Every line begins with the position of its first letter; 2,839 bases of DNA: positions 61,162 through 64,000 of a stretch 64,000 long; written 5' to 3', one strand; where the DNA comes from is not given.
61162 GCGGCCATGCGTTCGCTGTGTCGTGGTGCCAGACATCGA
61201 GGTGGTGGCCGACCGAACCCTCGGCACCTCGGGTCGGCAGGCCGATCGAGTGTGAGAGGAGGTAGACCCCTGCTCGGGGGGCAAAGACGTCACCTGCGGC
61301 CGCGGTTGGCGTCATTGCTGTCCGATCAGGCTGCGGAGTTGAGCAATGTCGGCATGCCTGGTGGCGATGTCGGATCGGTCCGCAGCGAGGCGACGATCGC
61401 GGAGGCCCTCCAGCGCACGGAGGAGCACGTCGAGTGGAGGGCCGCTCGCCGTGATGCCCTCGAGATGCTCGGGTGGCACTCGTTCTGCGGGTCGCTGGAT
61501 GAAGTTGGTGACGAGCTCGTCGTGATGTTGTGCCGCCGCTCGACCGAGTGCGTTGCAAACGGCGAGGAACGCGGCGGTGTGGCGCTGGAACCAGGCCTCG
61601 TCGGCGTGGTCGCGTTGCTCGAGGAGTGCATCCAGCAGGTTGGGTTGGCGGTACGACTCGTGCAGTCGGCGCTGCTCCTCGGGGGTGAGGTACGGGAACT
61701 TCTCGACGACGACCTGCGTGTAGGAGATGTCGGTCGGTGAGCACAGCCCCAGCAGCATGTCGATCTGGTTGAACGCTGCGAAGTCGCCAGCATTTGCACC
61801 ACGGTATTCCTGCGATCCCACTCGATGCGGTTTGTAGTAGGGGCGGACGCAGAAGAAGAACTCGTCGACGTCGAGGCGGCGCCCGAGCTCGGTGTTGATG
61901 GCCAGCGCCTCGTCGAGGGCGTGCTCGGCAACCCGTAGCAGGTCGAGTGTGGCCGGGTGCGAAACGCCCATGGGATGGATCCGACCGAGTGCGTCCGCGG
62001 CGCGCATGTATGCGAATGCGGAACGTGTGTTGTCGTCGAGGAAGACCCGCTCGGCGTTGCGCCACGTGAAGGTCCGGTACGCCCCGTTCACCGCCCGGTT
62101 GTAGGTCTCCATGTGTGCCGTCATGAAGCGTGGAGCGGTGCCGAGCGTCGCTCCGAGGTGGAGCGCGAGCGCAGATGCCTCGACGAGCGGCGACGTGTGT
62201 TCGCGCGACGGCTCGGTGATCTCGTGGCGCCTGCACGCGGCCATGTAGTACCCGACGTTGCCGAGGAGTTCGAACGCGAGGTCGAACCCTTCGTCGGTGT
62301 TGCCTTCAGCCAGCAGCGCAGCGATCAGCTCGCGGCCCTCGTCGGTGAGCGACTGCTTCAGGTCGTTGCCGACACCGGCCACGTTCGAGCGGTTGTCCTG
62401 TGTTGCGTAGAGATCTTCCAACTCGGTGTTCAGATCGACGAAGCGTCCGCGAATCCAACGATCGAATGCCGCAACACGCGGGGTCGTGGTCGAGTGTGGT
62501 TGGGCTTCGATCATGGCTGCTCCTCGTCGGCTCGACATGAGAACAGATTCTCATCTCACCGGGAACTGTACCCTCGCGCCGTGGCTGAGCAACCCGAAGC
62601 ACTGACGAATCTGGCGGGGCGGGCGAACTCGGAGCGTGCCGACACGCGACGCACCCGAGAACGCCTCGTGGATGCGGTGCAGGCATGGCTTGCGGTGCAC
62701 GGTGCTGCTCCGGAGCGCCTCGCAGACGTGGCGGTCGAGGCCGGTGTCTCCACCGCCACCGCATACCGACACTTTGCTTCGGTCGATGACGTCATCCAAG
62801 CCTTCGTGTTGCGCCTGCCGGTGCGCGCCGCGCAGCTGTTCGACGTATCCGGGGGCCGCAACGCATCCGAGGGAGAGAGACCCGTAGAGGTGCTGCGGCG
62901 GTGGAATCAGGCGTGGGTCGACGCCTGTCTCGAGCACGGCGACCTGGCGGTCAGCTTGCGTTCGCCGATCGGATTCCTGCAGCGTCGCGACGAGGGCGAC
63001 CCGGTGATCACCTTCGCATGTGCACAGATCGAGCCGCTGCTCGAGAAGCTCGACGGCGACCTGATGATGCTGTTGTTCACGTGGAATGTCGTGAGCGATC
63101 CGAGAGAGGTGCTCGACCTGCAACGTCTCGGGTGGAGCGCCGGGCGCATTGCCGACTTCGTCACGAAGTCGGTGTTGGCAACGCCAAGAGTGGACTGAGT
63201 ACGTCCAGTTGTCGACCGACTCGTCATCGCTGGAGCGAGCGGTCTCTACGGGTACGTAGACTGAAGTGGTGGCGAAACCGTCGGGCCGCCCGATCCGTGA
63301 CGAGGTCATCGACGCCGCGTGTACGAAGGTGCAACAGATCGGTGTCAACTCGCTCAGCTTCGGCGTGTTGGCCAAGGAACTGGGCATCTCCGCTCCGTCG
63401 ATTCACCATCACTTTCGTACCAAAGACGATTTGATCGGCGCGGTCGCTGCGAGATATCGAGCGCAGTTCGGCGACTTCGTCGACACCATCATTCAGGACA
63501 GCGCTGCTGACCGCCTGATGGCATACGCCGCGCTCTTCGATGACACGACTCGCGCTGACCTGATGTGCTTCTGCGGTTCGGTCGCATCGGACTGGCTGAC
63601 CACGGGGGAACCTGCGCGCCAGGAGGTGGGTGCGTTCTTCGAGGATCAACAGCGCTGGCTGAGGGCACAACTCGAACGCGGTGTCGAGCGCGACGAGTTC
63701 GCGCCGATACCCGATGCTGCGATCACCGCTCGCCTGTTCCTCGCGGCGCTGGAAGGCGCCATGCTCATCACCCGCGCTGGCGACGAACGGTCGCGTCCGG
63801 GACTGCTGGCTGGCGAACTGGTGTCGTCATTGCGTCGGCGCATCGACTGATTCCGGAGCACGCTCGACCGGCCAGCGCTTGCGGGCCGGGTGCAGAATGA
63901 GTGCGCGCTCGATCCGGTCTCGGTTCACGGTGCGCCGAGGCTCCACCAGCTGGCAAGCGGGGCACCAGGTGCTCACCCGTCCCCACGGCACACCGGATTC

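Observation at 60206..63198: Stand-alone PrnB/IDO-like oxygenase plus kynureninase-like enzyme under a dedicated TetR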

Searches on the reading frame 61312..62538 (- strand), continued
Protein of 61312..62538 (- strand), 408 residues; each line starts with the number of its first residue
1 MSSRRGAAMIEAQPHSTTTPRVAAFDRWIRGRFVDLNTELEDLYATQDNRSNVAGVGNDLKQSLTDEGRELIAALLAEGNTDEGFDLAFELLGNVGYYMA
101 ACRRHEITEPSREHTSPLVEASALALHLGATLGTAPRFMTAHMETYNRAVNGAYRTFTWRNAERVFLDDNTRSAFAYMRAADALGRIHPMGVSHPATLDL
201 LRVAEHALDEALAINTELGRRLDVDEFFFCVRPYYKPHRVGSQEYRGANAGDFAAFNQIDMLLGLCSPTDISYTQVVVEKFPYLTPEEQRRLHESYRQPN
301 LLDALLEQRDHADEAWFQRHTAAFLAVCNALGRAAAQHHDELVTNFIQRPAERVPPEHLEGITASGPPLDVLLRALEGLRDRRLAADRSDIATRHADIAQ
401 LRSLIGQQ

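Call 35: search_solved_structures(query=A1, max_evalue=10, show_alignments=5)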
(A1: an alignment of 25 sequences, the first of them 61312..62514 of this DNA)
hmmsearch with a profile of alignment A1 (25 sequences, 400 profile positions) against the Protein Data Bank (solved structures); distinct sequences matched with E-value up to 10: 28.
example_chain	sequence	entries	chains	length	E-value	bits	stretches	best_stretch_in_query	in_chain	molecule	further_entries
2nwb_A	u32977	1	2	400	7.5e-210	700.1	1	10-398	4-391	Conserved domain protein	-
1zee_A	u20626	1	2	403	7.6e-210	700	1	10-398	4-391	hypothetical protein SO4414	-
2v7i_A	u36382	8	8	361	2.1e-10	43.3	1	76-305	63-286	PRNB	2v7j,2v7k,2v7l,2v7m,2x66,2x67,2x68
9dfg_A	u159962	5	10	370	5.8e-08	35.3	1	115-307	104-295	PrnB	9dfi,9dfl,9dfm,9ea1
4u74_A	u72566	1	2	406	0.0045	19.2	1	227-352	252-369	Indoleamine 2,3-dioxygenase 1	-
7e0o_A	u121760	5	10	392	0.032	16.3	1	198-352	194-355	Indoleamine 2,3-dioxygenase 1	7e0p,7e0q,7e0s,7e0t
6f0a_A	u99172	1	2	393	0.032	16.3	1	198-352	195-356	Indoleamine 2,3-dioxygenase 1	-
5whr_A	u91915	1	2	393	0.032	16.3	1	198-352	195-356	Indoleamine 2,3-dioxygenase 1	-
6pu7_A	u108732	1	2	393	0.033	16.3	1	198-352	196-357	Indoleamine 2,3-dioxygenase 1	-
6azw_A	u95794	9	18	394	0.033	16.3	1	198-352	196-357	Indoleamine 2,3-dioxygenase 1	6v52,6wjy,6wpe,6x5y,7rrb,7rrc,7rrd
6e40_A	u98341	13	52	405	0.034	16.3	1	199-352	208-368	Indoleamine 2,3-dioxygenase 1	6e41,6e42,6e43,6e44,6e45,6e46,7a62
6azu_A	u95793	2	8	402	0.035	16.2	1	198-352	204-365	Indoleamine 2,3-dioxygenase 1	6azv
5ek2_A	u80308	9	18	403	0.035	16.2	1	198-352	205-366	Indoleamine 2,3-dioxygenase 1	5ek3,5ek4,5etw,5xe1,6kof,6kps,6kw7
2d0t_A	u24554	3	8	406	0.036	16.2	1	198-352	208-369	Indoleamine 2,3-dioxygenase | Indoleamine 2,3-dioxygenase 1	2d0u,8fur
8abx_A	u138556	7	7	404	0.036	16.2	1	198-352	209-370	Indoleamine 2,3-dioxygenase 1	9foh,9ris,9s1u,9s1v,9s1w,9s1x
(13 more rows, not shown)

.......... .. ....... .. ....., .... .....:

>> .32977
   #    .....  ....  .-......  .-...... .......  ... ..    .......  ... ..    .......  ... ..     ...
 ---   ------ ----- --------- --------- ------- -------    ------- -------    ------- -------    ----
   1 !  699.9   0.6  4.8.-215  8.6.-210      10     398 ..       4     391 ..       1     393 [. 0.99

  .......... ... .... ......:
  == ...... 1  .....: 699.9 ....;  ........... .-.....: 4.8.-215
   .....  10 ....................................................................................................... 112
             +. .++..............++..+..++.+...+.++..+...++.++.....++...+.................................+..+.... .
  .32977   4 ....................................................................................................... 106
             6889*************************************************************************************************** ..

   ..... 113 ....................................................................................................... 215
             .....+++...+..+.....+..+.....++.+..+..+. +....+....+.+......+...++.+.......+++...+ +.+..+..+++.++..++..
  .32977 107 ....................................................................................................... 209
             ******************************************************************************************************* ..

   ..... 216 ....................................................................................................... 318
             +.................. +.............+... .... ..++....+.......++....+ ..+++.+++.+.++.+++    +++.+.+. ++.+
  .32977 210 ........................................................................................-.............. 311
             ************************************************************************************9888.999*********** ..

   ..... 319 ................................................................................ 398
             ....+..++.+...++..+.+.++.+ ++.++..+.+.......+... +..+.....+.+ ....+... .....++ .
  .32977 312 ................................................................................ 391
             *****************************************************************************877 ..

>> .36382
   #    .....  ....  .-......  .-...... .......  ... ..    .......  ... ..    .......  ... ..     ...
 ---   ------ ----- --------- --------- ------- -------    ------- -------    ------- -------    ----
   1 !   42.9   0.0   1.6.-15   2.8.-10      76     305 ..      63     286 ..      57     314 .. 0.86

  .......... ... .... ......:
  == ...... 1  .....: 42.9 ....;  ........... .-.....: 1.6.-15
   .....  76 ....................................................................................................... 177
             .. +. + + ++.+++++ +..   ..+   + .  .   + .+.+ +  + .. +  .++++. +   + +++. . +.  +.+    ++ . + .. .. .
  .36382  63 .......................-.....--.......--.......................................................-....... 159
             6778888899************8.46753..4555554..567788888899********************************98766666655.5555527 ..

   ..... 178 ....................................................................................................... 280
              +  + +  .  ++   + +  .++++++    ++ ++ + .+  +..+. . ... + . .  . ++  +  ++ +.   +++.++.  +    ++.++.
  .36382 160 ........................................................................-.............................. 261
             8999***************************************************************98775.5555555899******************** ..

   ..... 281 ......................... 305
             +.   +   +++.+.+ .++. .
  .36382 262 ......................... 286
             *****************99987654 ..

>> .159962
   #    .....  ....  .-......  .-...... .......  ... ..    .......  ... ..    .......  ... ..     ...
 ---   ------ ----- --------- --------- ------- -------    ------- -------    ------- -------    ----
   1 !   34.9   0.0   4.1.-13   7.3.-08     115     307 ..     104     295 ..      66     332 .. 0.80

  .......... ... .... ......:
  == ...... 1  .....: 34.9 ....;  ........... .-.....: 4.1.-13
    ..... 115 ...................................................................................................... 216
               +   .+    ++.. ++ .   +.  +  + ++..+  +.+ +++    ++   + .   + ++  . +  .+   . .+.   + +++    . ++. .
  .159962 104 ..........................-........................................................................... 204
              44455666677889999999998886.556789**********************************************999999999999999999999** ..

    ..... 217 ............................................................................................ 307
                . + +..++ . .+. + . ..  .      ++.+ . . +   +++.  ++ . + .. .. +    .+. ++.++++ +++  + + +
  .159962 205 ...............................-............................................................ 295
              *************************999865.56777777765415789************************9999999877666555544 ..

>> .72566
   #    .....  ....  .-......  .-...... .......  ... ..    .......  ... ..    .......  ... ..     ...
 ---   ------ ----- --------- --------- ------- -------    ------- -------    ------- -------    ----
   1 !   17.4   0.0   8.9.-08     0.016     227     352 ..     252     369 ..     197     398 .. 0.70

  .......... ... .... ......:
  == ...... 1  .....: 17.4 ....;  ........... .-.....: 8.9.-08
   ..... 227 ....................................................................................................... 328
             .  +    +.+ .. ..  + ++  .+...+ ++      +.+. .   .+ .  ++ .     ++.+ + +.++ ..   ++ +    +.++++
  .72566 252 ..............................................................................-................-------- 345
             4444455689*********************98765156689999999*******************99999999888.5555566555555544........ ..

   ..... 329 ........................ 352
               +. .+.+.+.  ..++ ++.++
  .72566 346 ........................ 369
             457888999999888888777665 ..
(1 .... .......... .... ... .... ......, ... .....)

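Call 80: predict_structure(alignment_id=A1)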
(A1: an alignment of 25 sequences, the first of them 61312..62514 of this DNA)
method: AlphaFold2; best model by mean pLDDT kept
length: 400 residues; sequences in the alignment: 25
mean_pLDDT: 86.2   pTM: 0.87
mean pLDDT of the five models: 86.2, 82.0, 81.8, 81.3, 79.3
residues with pLDDT >= 90: 204; 70-90: 151; 50-70: 32; < 50: 13
segments of 3 or more residues with pLDDT < 50: 1-7, 102-104
pLDDT, mean of each block of 10 residues (from residue 1): 46 93 96 91 87 96 93 79 91 84 61 91 81 72 89 89 92 95 96 99 96 86 69 75 76 93 86 85 90 96 97 98 96 86 74 64 89 95 93 84
secondary structure, 60 per line:
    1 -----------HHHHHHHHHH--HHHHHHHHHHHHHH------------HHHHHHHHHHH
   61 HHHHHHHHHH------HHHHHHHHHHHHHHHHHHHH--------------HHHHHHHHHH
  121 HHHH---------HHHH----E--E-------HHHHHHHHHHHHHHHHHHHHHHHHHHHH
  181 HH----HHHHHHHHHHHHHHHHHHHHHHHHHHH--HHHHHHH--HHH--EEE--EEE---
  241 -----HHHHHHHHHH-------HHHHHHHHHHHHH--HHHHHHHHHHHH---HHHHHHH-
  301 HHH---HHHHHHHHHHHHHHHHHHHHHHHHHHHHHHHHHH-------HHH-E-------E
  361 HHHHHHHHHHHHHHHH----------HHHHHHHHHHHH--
elements in order: H12-21 H24-37 H50-70 H77-96 H111-124 H134-137 H153-182 H187-213 H216-222 E230-232 E235-237 H246-255 H263-275 H278-289 H293-299 H307-340 H361-376 H387-398

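Call 84: fold_search(model_id=the predicted structure, library=pdb)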
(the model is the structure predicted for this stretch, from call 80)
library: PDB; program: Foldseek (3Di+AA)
matches with E <= 10: 552; with E <= 0.001: 171
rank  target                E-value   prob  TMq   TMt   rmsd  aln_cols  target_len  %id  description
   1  2nwb_A                3.6e-31  1.00  0.88  0.92   3.6       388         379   54  Crystal Structure of a Putative 2,3-dioxygenase (SO4414) from Shewanella oneidensis in complex with ferric heme. North (released 2006-12-19)
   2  2nwb_B                1.1e-29  1.00  0.85  0.93   3.5       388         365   53  Crystal Structure of a Putative 2,3-dioxygenase (SO4414) from Shewanella oneidensis in complex with ferric heme. North (released 2006-12-19)
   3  1zee_A                1.4e-29  1.00  0.84  0.92   3.5       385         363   53  X-Ray Crystal Structure of Protein SO4414 from Shewanella oneidensis. Northeast Structural Genomics Consortium Target  (released 2005-05-03)
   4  2v7i                  7.5e-10  1.00  0.62  0.71   7.4       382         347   20  PrnB native (released 2007-08-07)
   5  2v7m                  1.4e-09  1.00  0.63  0.73   7.3       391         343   19  PrnB 7-Cl-D-tryptophan complex (released 2007-08-07)
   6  9dfl_B                2.5e-09  1.00  0.63  0.71   6.9       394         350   18  Crystal structure of PrnB in complex with 3-indolepropionic acid (released 2025-04-16)
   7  9dfg_B                2.8e-09  1.00  0.64  0.72   7.5       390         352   18  Crystal structure of PrnB in complex with 7-Cl-Trp (released 2025-04-16)
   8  9dfi_B                3.0e-09  1.00  0.63  0.70   7.7       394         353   18  Crystal structure of PrnB in complex with Tryptophan (released 2025-04-16)
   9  9dfl_A                3.1e-09  1.00  0.63  0.72   5.7       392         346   17  Crystal structure of PrnB in complex with 3-indolepropionic acid (released 2025-04-16)
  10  2v7j                  3.4e-09  1.00  0.62  0.72   7.1       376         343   20  PrnB L-tryptophan complex (released 2007-08-07)
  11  9dfg_A                3.8e-09  1.00  0.64  0.72   5.7       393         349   17  Crystal structure of PrnB in complex with 7-Cl-Trp (released 2025-04-16)
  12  2v7k                  3.8e-09  1.00  0.63  0.72   7.0       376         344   20  PrnB D-tryptophan complex (released 2007-08-07)
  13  9dfi_A                6.4e-09  1.00  0.61  0.69   7.8       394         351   18  Crystal structure of PrnB in complex with Tryptophan (released 2025-04-16)
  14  2x67                  1.9e-08  1.00  0.62  0.70   7.3       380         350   20  The ternary complex of PrnB (the second enzyme in pyrrolnitrin biosynthesis pathway), tryptophan and cyanide (released 2010-03-02)
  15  9dfm_A                2.1e-08  1.00  0.62  0.70   6.5       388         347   17  Crystal structure of PrnB in complex with tryptamine (released 2025-04-16)
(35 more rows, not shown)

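Call 94: search_protein_families(library=pfam, proteins=[L020:2807-3421:+, L023:7454-7924:+, L018:6622-7944:-, L036:6918-7856:+, L079:7998-10301:+], max_evalue=0.001)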
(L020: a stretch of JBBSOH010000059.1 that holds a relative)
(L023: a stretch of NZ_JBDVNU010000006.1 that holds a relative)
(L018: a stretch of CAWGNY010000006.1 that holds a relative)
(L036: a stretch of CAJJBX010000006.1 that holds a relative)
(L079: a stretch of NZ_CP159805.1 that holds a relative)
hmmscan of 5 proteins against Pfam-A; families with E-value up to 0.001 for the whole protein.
L020:2807-3421:+ (204 aa): 0 families

L023:7454-7924:+ (156 aa): 0 families

L018:6622-7944:- (440 aa): 0 families

L036:6918-7856:+ (312 aa): 1 family
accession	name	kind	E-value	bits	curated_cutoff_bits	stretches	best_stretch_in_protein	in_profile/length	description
PF03781.23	FGE-sulfatase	-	4.2e-79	266.2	23.3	1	36-312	4-255/255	Sulfatase-modifying factor enzyme 1-like domain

L079:7998-10301:+ (767 aa): 3 families
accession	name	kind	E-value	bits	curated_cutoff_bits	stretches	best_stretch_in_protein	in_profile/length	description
PF08933.16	PrnB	-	6.4e-190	631.4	27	1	4-386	3-386/387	Monodechloroaminopyrrolnitrin synthase PrnB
PF00266.25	Aminotran_5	-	1.6e-28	100.2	21.5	1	423-758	19-371/371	Aminotransferase class-V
PF22580.2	KYNU_C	-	1.1e-07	32.2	27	1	687-760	14-88/90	Kynureninase C-terminal domain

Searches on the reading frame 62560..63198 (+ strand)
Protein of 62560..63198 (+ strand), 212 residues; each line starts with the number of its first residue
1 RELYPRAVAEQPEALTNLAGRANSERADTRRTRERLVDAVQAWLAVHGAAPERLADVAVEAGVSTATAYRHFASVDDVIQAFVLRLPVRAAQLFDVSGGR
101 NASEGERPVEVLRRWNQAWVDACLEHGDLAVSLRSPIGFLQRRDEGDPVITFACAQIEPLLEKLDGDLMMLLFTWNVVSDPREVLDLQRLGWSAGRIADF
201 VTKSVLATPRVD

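Call 4: search_protein_families(library=pfam, proteins=[window:62560-63198:+], max_evalue=0.01)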
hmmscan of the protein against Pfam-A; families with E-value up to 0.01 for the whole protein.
window:62560-63198:+ (212 aa): 1 family
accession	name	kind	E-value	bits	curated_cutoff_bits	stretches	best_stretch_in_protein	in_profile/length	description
PF00440.29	TetR_N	-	7.6e-05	22.9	24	1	47-81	12-46/47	Bacterial regulatory proteins, tetR family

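Call 5: search_protein_families(library=ncbifam, proteins=[window:62581-63198:+], max_evalue=0.01)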
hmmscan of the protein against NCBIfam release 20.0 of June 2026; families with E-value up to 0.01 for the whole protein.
window:62581-63198:+ (205 aa): 8 families
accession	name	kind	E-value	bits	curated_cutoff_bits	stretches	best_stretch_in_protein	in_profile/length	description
NF041196.1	ScbR_bind_reg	equivalog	2.2e-05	24.7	150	1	23-110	5-92/191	ScbR family autoregulator-binding transcription factor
NF050111.1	TransRegSACE7040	equivalog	2.2e-05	24.4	250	1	26-122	3-95/186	SACE_7040 family transcriptional regulator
NF007430.0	PRK09975.1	equivalog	2.4e-05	23.6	274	1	16-74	3-61/220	acrEF/envCD operon transcriptional regulator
NF007949.0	PRK10668.1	equivalog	0.00019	21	271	1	19-75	6-62/216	multidrug efflux transporter transcriptional repressor AcrR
NF008402.0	PRK11202.1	equivalog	0.00024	20.9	151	1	22-74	9-62/211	HTH-type transcriptional repressor FabR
NF051852.1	efflux_TF_MtrR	exception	0.00061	19.6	280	1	20-75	6-61/205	multidrug efflux system transcriptional repressor MtrR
TIGR03384.1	betaine_BetI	equivalog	0.00078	19.2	201.3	1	26-79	10-63/189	choline-binding transcriptional repressor BetI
NF001978.0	PRK00767.1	equivalog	0.0049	16.7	118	1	26-76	11-61/197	transcriptional regulator BetI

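Call 89: search_solved_structures(query=window:62581-63198:+, max_evalue=1)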
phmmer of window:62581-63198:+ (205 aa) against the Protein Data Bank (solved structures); distinct sequences matched with E-value up to 1: 102 (the best 60 are shown).
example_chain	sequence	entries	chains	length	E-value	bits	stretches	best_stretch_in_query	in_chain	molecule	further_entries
2rek_A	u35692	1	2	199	6.7e-08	35.7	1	18-109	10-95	Putative tetR-family transcriptional regulator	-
2w53_A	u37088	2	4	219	1.5e-05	28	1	17-85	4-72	REPRESSOR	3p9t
2q24_A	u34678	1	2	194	1.7e-05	27.8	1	18-130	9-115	Putative tetR family transcriptional regulator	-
5e57_A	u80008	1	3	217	0.00025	24.1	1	23-76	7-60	Transcription regulator AmtR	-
6a4l_A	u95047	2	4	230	0.00051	23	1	16-80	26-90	TetR family transcriptional regulator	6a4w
5d18_A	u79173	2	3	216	0.00056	22.9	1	18-80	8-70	TetR family transcriptional regulator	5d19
5d1w_A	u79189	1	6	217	0.00087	22.3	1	20-152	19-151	Rv3249c transcriptional regulator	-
2wui_A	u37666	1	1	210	0.0014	21.6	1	17-143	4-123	TRANSCRIPTIONAL REGULATOR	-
8v90_A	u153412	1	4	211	0.0015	21.5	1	19-87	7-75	HTH-type transcriptional regulator TtgR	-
5ovy_B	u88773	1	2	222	0.0016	21.4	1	19-75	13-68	Putative transcriptional regulator, TetR family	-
2xdn_A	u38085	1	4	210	0.0025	20.8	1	20-79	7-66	HTH-TYPE TRANSCRIPTIONAL REGULATOR TTGR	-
2ras_A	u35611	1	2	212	0.0028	20.6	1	24-75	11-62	Transcriptional regulator, TetR family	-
2uxh_A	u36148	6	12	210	0.0035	20.3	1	20-78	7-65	HTH-TYPE TRANSCRIPTIONAL REGULATOR TTGR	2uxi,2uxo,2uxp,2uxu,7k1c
7k1a_A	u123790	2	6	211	0.0036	20.3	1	19-78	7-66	HTH-type transcriptional regulator TtgR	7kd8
2fd5_A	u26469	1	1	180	0.0042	20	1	23-142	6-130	transcriptional regulator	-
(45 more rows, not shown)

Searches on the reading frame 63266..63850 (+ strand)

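Call 4: search_protein_families(library=pfam, proteins=[window:63266-63850:+], max_evalue=0.01)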
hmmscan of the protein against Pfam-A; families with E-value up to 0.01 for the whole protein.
window:63266-63850:+ (194 aa): 5 families
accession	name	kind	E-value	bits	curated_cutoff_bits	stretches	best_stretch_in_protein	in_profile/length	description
PF00440.29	TetR_N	-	4.1e-09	36.5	24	1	15-60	2-47/47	Bacterial regulatory proteins, tetR family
PF16925.10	TetR_C_13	-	9.7e-08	32.8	27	1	82-173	3-97/109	Tetracyclin repressor-like, C-terminal domain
PF21993.1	TetR_C_13_2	-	1.9e-05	25.3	27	1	98-172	22-91/103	Transcriptional regulator LmrA/YxaF-like, C-terminal domain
PF16859.10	TetR_C_11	-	0.0011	19.8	32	1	85-170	12-98/113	Tetracyclin repressor-like, C-terminal domain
PF17932.6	TetR_C_24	-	0.0026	18.5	26.4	1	106-163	29-85/114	Tetracyclin repressor-like, C-terminal domain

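Call 5: search_protein_families(library=ncbifam, proteins=[window:63266-63850:+], max_evalue=0.01)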
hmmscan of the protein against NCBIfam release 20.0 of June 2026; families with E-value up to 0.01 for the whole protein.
window:63266-63850:+ (194 aa): 12 families
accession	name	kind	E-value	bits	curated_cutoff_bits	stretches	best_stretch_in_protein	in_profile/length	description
NF041196.1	ScbR_bind_reg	equivalog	1.4e-08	35.2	150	1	11-176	8-172/191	ScbR family autoregulator-binding transcription factor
NF001978.0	PRK00767.1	equivalog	3.1e-08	33.7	118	1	9-86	8-89/197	transcriptional regulator BetI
TIGR03384.1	betaine_BetI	equivalog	4.9e-08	32.9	201.3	1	11-86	10-87/189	choline-binding transcriptional repressor BetI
NF010319.1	PRK13756.1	equivalog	1.8e-07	31.2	265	1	11-62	4-55/199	tetracycline resistance transcriptional repressor TetR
NF051457.1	acryl_TF_AcuR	equivalog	3.7e-07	29.6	247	1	10-170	18-184/204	acrylate utilization transcriptional regulator AcuR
NF007949.0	PRK10668.1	equivalog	2.2e-05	24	271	1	9-70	11-72/216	multidrug efflux transporter transcriptional repressor AcrR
NF050111.1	TransRegSACE7040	equivalog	0.0007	19.6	250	1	11-61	3-53/186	SACE_7040 family transcriptional regulator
NF011572.0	PRK14996.1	equivalog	0.0007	19.5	144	1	11-90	10-89/192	TetR family transcriptional regulator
NF053516.1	TranRepPrsAVib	equivalog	0.0015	18.4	300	1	11-77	8-74/208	TetR family transcriptional repressor PsrA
NF051852.1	efflux_TF_MtrR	exception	0.0026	17.5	280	1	10-81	11-79/205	multidrug efflux system transcriptional repressor MtrR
NF038211.1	MFT_alt_reg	equivalog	0.0028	18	285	1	12-62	4-54/193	mycofactocin system transcriptional regulator MftR2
NF053731.1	TransRegFasRMycb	equivalog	0.0059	16.4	330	1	11-89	13-91/199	HTH-type transcriptional activator FasR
